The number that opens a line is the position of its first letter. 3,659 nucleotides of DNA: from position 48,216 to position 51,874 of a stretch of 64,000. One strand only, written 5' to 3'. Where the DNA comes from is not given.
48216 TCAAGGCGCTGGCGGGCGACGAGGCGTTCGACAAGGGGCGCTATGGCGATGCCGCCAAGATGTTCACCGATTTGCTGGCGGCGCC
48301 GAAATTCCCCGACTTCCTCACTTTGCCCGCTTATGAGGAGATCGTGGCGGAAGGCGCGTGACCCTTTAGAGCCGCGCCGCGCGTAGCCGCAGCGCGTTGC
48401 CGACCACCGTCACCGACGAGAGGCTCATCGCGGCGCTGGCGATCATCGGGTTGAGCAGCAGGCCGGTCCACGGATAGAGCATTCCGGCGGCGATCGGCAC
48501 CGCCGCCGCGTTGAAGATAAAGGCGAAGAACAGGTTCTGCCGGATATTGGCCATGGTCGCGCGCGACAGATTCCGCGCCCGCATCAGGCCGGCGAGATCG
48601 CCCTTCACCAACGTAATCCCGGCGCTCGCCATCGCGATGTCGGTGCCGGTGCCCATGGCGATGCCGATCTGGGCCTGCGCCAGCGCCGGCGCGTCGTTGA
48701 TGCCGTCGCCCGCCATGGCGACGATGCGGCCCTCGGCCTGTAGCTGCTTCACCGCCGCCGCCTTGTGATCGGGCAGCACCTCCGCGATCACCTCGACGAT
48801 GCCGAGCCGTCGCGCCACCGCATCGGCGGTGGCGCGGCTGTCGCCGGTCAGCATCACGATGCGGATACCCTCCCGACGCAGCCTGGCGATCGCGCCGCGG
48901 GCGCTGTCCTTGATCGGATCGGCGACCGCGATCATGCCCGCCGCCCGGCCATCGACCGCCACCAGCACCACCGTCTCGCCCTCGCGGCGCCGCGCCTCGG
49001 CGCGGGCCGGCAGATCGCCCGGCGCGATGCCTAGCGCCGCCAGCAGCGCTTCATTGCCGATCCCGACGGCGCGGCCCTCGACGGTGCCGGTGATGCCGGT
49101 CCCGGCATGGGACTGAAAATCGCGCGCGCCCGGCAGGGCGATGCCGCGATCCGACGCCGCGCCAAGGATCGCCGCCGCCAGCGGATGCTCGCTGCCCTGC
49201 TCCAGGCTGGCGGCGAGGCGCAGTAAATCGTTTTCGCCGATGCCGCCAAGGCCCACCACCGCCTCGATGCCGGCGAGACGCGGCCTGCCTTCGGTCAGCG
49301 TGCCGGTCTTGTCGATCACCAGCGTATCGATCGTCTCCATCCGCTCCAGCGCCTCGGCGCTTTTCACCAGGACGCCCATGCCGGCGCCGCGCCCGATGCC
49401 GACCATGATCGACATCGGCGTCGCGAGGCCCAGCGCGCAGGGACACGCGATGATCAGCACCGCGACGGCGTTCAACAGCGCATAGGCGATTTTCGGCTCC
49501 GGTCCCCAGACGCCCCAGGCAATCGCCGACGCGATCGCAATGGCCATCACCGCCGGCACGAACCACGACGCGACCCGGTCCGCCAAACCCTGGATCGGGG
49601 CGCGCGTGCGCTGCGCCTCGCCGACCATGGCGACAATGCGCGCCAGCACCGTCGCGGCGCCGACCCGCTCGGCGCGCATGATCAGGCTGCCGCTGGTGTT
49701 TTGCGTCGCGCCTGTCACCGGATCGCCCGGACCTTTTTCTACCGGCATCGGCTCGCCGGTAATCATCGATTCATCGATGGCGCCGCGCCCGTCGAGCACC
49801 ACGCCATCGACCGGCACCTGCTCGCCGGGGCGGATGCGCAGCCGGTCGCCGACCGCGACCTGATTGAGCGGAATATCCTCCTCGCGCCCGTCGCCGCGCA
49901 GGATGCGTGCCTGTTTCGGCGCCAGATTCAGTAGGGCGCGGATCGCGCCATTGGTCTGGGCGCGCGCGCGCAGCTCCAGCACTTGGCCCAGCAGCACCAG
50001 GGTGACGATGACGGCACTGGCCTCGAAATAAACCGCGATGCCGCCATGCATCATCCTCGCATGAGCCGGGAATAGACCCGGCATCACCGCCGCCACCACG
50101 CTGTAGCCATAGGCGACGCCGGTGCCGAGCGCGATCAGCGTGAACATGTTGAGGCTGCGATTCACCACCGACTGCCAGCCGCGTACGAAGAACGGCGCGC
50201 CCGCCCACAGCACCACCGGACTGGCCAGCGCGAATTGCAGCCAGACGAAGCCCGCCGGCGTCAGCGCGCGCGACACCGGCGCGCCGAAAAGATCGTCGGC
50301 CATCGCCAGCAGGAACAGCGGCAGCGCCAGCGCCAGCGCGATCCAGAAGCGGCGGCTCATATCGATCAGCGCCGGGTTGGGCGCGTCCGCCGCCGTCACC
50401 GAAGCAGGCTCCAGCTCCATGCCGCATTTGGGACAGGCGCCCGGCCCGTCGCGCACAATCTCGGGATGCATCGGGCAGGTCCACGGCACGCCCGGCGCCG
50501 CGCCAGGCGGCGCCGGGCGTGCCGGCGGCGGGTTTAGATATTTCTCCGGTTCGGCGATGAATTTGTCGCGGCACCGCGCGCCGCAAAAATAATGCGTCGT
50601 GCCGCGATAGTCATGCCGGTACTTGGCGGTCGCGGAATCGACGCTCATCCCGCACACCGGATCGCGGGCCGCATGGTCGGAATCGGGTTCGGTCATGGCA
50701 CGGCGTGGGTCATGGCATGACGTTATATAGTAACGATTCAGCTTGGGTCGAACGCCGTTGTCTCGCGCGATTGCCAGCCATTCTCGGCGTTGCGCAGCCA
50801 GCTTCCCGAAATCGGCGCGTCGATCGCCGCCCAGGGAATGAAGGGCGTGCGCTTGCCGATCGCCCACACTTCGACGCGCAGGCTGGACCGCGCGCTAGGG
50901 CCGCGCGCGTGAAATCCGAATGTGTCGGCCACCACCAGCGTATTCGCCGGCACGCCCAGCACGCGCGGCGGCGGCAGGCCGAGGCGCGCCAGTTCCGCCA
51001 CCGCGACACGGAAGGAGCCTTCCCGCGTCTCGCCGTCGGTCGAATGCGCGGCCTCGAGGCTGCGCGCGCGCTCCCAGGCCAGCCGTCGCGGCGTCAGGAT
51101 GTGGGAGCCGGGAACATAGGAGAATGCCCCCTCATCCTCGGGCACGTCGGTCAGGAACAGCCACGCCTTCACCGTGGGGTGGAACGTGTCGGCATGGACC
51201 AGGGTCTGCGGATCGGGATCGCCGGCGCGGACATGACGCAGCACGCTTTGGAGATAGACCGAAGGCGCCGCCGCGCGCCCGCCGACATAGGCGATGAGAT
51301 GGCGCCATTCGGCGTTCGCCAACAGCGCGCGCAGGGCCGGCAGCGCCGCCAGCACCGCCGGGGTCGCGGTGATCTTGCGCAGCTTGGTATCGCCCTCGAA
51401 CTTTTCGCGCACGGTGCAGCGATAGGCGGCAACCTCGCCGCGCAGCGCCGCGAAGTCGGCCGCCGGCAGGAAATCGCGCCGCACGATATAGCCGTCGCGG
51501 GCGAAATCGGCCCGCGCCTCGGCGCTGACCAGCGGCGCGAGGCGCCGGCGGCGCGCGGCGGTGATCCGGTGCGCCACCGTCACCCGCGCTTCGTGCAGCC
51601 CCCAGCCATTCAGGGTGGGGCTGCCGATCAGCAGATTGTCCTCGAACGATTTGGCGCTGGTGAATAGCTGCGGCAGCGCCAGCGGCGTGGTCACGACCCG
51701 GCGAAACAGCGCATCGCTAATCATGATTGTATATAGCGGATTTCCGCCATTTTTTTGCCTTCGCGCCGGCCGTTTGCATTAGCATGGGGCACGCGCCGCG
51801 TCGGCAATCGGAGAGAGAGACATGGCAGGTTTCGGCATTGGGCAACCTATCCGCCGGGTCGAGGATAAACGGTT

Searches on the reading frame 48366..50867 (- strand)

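Call 87: search_protein_families(library=pfam, proteins=[window:48366-50867:-], max_evalue=0.00001)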
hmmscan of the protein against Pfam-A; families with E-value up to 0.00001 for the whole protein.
window:48366-50867:- (833 aa): 5 families
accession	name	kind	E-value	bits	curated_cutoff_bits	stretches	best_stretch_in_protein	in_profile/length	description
PF00122.25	E1-E2_ATPase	-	1.7e-56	191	28.1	1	315-495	2-179/181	E1-E2 ATPase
PF00702.32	Hydrolase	-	7.1e-36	124.8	26.4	1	513-732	1-190/191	haloacid dehalogenase-like hydrolase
PF19335.5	HMBD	-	1.6e-12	47.6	23.6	1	129-155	2-28/28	Heavy metal binding domain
PF04945.19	YHS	-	1.6e-12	47.6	30.3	1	68-113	2-46/47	YHS domain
PF12710.13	HAD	-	4.6e-06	27.6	27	0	655-729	89-188/189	haloacid dehalogenase-like hydrolase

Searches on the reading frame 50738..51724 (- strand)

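Call 87: search_protein_families(library=pfam, proteins=[window:50738-51724:-], max_evalue=0.00001)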
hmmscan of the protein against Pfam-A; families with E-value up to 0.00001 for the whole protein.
window:50738-51724:- (328 aa): 1 family
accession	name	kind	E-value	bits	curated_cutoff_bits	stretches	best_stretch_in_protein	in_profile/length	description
PF05721.19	PhyH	-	2.2e-11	44.9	22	1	74-225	1-167/213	Phytanoyl-CoA dioxygenase (PhyH)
